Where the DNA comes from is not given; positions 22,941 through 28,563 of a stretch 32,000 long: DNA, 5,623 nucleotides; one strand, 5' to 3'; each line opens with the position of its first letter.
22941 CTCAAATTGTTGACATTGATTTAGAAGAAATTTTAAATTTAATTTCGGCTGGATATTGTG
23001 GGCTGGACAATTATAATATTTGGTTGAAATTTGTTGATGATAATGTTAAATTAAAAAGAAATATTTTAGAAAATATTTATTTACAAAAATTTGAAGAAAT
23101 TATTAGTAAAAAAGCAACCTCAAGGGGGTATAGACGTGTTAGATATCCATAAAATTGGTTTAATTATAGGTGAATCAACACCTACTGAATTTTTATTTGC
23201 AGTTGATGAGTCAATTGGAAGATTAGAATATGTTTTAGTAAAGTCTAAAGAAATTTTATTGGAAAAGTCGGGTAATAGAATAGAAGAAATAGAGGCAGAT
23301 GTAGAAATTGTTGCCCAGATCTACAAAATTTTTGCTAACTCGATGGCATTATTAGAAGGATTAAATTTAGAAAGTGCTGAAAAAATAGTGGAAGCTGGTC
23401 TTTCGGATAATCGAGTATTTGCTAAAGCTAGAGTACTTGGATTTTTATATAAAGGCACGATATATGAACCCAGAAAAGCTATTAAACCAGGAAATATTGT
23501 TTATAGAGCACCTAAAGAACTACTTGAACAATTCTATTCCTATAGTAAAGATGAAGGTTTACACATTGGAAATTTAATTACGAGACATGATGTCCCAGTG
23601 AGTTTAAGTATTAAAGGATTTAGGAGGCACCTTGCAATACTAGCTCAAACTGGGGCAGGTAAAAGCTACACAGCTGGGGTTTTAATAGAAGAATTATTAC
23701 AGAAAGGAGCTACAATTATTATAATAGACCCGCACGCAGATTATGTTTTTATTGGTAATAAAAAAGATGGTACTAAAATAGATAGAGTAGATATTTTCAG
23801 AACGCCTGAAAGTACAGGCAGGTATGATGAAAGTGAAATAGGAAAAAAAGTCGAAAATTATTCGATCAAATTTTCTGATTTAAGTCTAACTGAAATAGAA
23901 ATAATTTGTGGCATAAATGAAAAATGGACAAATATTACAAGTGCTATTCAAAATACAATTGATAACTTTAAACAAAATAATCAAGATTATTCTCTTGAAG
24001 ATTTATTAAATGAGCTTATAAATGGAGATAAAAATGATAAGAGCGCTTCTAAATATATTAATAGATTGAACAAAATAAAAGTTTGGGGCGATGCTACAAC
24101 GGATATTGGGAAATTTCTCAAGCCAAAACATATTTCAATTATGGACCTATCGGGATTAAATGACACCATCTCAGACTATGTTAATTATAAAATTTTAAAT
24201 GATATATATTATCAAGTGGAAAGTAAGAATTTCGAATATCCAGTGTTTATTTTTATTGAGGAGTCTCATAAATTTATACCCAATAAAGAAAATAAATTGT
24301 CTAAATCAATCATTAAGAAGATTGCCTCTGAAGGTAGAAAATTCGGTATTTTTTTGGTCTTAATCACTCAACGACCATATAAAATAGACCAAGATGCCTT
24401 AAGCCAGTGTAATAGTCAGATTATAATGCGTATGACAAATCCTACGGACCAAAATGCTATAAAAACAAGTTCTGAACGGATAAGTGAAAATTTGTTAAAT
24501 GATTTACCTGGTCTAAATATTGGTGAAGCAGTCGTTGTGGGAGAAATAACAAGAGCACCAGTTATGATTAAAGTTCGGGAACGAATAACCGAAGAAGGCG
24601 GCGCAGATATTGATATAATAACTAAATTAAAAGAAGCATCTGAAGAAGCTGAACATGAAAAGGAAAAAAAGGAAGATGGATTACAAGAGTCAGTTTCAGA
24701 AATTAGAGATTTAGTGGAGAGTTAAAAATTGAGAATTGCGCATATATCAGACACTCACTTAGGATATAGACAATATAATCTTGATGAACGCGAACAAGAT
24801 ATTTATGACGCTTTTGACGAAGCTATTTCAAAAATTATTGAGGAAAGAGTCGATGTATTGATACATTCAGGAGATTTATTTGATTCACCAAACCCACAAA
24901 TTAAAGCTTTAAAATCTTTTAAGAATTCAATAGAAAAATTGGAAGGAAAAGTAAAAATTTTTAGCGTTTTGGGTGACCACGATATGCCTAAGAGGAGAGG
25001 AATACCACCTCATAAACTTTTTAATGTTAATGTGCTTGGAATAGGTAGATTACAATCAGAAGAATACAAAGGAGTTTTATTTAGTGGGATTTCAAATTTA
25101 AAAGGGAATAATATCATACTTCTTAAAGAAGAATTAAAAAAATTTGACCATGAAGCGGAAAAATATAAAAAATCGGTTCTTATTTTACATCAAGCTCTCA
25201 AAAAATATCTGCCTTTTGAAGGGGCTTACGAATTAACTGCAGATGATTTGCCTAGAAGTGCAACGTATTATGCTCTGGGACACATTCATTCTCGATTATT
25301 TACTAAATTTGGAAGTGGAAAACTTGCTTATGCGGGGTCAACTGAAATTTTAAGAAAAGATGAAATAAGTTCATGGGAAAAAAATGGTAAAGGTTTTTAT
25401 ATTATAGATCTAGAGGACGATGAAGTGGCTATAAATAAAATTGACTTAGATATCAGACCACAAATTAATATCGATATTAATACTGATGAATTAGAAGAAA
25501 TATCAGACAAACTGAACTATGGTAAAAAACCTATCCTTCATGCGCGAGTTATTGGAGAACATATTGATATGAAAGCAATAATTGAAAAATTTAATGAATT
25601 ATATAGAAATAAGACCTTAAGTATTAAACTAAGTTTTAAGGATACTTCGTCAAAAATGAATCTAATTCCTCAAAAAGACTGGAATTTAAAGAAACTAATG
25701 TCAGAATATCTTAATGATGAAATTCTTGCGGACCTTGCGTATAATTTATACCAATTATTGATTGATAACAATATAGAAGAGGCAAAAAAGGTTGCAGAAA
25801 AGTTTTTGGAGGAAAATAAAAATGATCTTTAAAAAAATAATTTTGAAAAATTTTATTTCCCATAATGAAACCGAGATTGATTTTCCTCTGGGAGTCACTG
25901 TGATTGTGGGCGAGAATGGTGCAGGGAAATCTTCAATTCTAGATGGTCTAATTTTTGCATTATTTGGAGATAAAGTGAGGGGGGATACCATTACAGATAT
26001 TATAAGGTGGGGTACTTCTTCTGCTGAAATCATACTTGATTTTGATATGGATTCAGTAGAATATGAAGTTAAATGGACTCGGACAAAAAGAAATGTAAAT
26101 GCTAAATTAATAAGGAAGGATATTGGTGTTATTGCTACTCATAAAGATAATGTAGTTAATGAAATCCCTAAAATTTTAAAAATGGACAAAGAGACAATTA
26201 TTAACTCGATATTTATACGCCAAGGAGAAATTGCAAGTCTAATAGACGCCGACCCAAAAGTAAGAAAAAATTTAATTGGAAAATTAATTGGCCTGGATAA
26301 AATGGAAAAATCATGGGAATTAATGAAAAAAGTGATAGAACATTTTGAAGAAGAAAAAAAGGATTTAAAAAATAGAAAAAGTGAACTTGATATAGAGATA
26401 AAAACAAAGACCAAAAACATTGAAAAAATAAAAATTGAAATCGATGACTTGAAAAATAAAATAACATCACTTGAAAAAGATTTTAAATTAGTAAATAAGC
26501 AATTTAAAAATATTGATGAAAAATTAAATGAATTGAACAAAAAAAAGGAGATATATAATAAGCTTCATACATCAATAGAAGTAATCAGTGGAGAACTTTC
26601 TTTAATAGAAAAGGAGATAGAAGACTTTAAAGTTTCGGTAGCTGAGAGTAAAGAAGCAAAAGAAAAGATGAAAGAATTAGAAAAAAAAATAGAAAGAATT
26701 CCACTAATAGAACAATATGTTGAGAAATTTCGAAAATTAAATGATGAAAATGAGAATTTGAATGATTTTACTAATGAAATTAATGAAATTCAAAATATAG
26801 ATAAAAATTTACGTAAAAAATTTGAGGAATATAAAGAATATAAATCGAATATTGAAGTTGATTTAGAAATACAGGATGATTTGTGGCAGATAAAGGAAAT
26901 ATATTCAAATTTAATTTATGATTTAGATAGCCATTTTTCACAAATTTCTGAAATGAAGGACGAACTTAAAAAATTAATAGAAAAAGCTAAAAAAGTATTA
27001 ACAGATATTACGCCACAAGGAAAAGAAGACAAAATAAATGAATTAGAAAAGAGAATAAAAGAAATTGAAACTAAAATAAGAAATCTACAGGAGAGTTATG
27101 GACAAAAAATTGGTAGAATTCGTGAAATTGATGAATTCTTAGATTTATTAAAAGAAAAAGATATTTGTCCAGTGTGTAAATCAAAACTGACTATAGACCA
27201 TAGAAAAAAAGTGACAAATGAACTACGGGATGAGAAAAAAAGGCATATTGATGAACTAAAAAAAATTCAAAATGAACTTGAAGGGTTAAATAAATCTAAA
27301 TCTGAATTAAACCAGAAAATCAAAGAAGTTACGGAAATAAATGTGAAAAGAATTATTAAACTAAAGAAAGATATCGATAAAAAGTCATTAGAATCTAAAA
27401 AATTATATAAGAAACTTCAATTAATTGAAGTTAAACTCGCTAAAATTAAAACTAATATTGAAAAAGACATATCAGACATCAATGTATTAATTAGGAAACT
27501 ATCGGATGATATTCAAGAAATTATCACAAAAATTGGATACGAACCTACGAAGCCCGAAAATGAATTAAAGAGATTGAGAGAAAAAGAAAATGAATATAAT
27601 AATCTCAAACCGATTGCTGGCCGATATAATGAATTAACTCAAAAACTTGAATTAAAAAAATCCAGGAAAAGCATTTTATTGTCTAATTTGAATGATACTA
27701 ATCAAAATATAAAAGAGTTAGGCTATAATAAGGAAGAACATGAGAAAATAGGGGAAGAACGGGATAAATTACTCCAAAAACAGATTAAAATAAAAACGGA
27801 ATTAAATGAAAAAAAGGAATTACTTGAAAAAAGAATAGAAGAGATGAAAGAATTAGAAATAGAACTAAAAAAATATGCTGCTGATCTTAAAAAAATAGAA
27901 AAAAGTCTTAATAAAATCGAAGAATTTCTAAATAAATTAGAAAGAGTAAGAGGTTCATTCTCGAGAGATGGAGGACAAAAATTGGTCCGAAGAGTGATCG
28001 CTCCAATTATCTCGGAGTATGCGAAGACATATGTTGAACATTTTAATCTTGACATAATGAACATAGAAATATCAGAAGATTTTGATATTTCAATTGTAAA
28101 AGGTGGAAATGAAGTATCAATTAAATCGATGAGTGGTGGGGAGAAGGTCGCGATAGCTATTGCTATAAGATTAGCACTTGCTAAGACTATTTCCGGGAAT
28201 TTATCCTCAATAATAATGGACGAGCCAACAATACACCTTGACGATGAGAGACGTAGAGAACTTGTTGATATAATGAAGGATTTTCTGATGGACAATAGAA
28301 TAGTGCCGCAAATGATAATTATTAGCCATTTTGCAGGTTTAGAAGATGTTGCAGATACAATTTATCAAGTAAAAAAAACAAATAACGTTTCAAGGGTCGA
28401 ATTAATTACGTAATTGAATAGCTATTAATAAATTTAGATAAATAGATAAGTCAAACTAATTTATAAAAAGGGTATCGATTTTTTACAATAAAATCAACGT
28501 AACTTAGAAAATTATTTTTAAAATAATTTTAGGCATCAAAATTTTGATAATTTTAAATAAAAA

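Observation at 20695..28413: Csa3-like CARF-wHTH regulator, with no cas genes nearby, head-to-head with nurA-herA-mre11-rad50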

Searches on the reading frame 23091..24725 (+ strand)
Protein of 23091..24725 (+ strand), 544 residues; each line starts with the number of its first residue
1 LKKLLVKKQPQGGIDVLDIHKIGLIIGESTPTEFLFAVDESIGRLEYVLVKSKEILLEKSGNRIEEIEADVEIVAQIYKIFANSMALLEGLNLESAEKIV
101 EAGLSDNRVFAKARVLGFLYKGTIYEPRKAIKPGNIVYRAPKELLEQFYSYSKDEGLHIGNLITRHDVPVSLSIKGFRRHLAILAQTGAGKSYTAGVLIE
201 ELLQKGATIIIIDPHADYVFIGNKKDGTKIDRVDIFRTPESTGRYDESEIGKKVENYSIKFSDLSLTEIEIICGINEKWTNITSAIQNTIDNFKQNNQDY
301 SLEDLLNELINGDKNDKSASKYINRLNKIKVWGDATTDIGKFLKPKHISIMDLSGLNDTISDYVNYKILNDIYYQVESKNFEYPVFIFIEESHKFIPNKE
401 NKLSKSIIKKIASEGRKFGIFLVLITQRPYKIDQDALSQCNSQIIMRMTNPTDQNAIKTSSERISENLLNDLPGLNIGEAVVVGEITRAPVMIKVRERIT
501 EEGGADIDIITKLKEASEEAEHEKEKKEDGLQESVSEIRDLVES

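Call 3: search_protein_families(library=pfam, proteins=[window:23091-24725:+], max_evalue=0.01)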
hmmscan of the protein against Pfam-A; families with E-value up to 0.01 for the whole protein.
window:23091-24725:+ (544 aa): 7 families
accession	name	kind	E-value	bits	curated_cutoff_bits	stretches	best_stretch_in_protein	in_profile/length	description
PF01935.23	DUF87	-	4.7e-37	128.7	23.2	1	157-372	1-220/220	Helicase HerA, central domain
PF12846.13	AAA_10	-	3.7e-10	39.8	27.5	1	180-327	23-164/362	AAA-like domain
PF05872.18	HerA_C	-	1.3e-06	27.8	22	1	380-483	253-362/502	Helicase HerA-like C-terminal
PF04851.21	ResIII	-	0.00029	21.2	22.5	0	178-212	23-59/164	Type III restriction enzyme, res subunit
PF01580.24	FtsK_SpoIIIE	-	0.00093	19.1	24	0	398-429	188-219/221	FtsK/SpoIIIE family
PF02534.20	T4SS-DNA_transf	-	0.0011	18.4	20.1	1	154-219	16-83/468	Type IV secretory system Conjugative DNA transfer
PF10412.15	TrwB_AAD_bind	-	0.0011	18.4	20.5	0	170-219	7-56/387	Type IV secretion-system coupling protein DNA-binding domain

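Call 89: search_protein_families(library=ncbifam, proteins=[window:23091-24725:+], max_evalue=0.001)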
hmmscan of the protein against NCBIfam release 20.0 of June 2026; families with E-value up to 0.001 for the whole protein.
window:23091-24725:+ (544 aa): 11 families
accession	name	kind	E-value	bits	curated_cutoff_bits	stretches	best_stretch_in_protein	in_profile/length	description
NF040819.1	helicase_HerA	equivalog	2.2e-63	214.6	970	2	376-528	395-550/561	DNA double-strand break repair helicase HerA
NF040937.1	HerA_Thermprot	equivalog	1e-54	185.8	800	1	108-520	73-486/487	DNA double-strand break repair helicase HerA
NF042944.1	HerA_antiphage_2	equivalog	6.5e-37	127.5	850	2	363-526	406-573/576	anti-phage-associated helicase HerA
NF053655.1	CedD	equivalog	1.2e-27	96.8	600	2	346-496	381-526/527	DNA-translocating ATPase CedD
NF042943.1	HerA_antiphage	equivalog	1.1e-25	90.3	800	1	380-497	430-551/566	anti-phage-associated helicase HerA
NF033849.1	ser_rich_anae_1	subfamily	2.3e-11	41.8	650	1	297-457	933-1099/1163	serine-rich protein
TIGR02746.1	TraC-F-type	equivalog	5.5e-09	34.5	567.05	1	182-428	434-684/800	type IV secretion system protein TraC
NF045975.1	VirB4_plasma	equivalog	6.9e-09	34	590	1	182-231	519-568/894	Mbov_0397 family ICE element conjugal transfer ATPase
TIGR03743.1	SXT_TraD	subfamily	9e-07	27.7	366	1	163-217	160-214/636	conjugative transfer system coupling protein TraD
NF045971.1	conju_CD1110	equivalog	1.9e-05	23.1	325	1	183-432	420-672/752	VirB4-like conjugal transfer ATPase, CD1110 family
TIGR03925.1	T7SS_EccC_b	equivalog_domain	0.00028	19.3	346.55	0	385-475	188-272/564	type VII secretion protein EccCb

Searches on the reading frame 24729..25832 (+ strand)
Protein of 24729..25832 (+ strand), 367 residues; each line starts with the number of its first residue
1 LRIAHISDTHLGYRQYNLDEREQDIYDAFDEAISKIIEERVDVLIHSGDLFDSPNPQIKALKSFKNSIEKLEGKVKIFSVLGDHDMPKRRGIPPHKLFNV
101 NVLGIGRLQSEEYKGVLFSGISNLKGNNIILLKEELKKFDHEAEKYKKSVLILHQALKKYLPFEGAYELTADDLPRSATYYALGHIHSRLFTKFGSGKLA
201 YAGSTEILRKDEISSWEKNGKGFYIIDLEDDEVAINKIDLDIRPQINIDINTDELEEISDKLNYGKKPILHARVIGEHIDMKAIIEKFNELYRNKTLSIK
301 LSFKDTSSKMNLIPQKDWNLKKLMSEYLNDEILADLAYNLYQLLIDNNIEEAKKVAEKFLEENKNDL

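Call 3: search_protein_families(library=pfam, proteins=[window:24729-25832:+], max_evalue=0.01)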
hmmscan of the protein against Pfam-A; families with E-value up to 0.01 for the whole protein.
window:24729-25832:+ (367 aa): 2 families
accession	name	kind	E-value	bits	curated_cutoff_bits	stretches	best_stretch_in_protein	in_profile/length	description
PF00149.33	Metallophos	-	1.6e-14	55.2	21.5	1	1-188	1-190/191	Calcineurin-like phosphoesterase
PF12850.12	Metallophos_2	-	5.8e-10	39.8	27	1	1-211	1-141/154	Calcineurin-like phosphoesterase superfamily domain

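Call 89: search_protein_families(library=ncbifam, proteins=[window:24729-25832:+], max_evalue=0.001)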
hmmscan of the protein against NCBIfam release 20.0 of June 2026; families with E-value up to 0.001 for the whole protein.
window:24729-25832:+ (367 aa): 10 families
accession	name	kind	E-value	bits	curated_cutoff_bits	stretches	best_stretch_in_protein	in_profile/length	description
NF041031.1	Mre11_Sulfo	equivalog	9.6e-84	281.8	500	1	3-359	2-371/374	DNA double-strand break repair protein Mre11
NF041029.1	Mre11_Pyroc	equivalog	2.4e-31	109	600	1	1-361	1-386/438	DNA double-strand break repair protein Mre11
NF041030.1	Mre11_Halo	equivalog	3.3e-24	85.7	550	1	2-258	3-248/361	DNA double-strand break repair protein Mre11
NF041754.1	sbcd_Bac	equivalog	1.8e-14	53.8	750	1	1-89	1-90/390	exonuclease subunit SbcD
TIGR00619.1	sbcd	subfamily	3.3e-14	53.3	77.65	1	1-154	1-155/252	exonuclease subunit SbcD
NF008206.2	PRK10966.1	equivalog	4.8e-12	45.7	450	1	1-86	1-86/380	exonuclease subunit SbcD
NF041753.2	sbcd_Staph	equivalog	1.4e-08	34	480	1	1-89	1-90/375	exonuclease subunit SbcD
TIGR00583.1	mre11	equivalog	2.7e-06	26.6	434.6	1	2-66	5-68/405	DNA repair protein (mre11)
TIGR03729.1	acc_ester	subfamily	0.00018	21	148.25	1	2-87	1-74/239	putative phosphoesterase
NF033458.1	lipid_A_LpxG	equivalog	0.00084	18.8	350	0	1-88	45-121/321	UDP-2,3-diacylglucosamine diphosphatase LpxG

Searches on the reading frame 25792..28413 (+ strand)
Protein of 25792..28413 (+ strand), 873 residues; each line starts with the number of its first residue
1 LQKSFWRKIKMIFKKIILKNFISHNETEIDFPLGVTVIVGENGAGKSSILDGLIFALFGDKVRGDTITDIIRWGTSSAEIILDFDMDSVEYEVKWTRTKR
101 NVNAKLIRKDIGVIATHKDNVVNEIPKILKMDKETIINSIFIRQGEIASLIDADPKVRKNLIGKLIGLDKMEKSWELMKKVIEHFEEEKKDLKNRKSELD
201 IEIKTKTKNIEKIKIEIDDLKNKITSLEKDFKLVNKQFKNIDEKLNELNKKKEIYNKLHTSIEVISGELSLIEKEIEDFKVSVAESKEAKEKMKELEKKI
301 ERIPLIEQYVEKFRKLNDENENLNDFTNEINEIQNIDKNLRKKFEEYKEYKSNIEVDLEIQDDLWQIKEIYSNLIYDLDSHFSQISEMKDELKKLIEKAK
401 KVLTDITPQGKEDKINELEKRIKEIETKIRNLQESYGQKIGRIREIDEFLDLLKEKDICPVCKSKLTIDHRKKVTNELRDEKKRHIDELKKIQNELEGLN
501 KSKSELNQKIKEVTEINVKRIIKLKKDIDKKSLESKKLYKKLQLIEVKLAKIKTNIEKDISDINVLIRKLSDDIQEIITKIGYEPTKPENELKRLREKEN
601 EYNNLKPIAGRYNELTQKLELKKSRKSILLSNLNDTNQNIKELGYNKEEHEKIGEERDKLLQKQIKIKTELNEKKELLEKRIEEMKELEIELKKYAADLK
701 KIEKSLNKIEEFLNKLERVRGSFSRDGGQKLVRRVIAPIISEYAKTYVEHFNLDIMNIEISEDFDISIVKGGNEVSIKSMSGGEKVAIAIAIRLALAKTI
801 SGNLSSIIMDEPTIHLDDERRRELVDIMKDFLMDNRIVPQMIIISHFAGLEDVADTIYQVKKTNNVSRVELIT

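Call 3: search_protein_families(library=pfam, proteins=[window:25792-28413:+], max_evalue=0.01)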
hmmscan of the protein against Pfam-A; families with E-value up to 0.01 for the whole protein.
window:25792-28413:+ (873 aa): 11 families
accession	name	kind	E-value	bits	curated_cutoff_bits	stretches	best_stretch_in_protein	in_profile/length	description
PF02463.25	SMC_N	-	3.2e-10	40.2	40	1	14-90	3-89/220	RecF/RecN/SMC N terminal domain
PF13476.12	AAA_23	-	7e-10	40.3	27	0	616-711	97-198/201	AAA domain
PF13558.12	SbcC_Walker_B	-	4.3e-07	30.5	27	1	763-829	11-89/90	SbcC/RAD50-like, Walker B motif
PF04423.19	Rad50_zn_hook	-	1.6e-06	28.2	24.3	1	442-484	4-47/52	Rad50 zinc hook motif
PF13555.12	AAA_29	-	2.5e-06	27.6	27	1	16-61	4-50/61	P-loop containing region of AAA domain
PF13304.12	AAA_21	-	4.2e-05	24.2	27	1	35-88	1-57/304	AAA domain, putative AbiEii toxin, Type IV TA system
PF13175.12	AAA_15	-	6.9e-05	23.1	32.1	1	11-300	1-253/374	AAA ATPase domain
PF13514.12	AAA_27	-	0.00024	21.2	22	1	11-62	1-55/206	AAA domain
PF04513.17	Baculo_PEP_C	-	0.00082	19.9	38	0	237-336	14-107/140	Baculovirus polyhedron envelope protein, PEP, C terminus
PF07889.17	DUF1664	-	0.002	18.6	34.6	1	178-251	50-123/124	Protein of unknown function (DUF1664)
PF18186.6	SLATT_4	-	0.002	18.3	27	1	350-426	82-157/165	SMODS and SLOG-associating 2TM effector domain family 4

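Call 89: search_protein_families(library=ncbifam, proteins=[window:25792-28413:+], max_evalue=0.001)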
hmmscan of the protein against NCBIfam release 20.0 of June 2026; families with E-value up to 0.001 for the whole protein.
window:25792-28413:+ (873 aa): 41 families (the best 25 are shown)
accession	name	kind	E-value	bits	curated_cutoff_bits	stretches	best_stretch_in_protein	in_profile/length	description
NF002244.0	PRK01156.1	equivalog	1.2e-108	364.4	847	2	11-556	1-552/895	DNA double-strand break repair ATPase Rad50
NF041034.1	Rad50_Sulf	equivalog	7.1e-104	348.4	1000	1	11-871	1-868/872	DNA double-strand break repair ATPase Rad50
NF003034.1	PRK03918.1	equivalog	4.1e-95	319.6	700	1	11-870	1-876/878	DNA double-strand break repair ATPase Rad50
NF002572.0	PRK02224.1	equivalog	2e-55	188.5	1087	1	11-870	1-878/888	DNA double-strand break repair ATPase Rad50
NF041035.1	Rad50_Halo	equivalog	1.9e-53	182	1000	1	11-869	1-877/883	DNA double-strand break repair ATPase Rad50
NF045487.1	ASRP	equivalog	2e-45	155.5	300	3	26-302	7-260/593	archaea-specific SMC-related protein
NF053563.1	Rkd4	equivalog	2.6e-30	105.2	860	3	13-515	3-484/747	arcadin-4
TIGR00618.1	sbcc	subfamily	1.5e-25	89.4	478.5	2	14-706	4-728/1043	exonuclease subunit SbcC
TIGR02169.1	SMC_prok_A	equivalog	2.6e-21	75.1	729.4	2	14-180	3-178/1165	chromosome segregation protein SMC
TIGR02168.1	SMC_prok_B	equivalog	1.5e-18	66.1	567.35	2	190-452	216-474/1181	chromosome segregation protein SMC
TIGR00611.2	recf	equivalog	2.9e-13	49.7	172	1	14-117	2-107/339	DNA replication/repair protein RecF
NF010680.0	PRK14079.1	equivalog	2.9e-11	43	386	1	18-103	8-94/349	recombination protein F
TIGR03185.1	DNA_S_dndD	equivalog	3.7e-11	42.2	245.85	1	383-826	182-597/650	DNA sulfur modification protein DndD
NF045780.1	TrlF_fam_ATP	equivalog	7.4e-11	41.5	350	1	19-442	296-719/944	TrlF family AAA-like ATPase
TIGR02857.1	CydD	equivalog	6e-09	35.4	435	1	780-859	459-528/529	thiol reductant ABC exporter subunit CydD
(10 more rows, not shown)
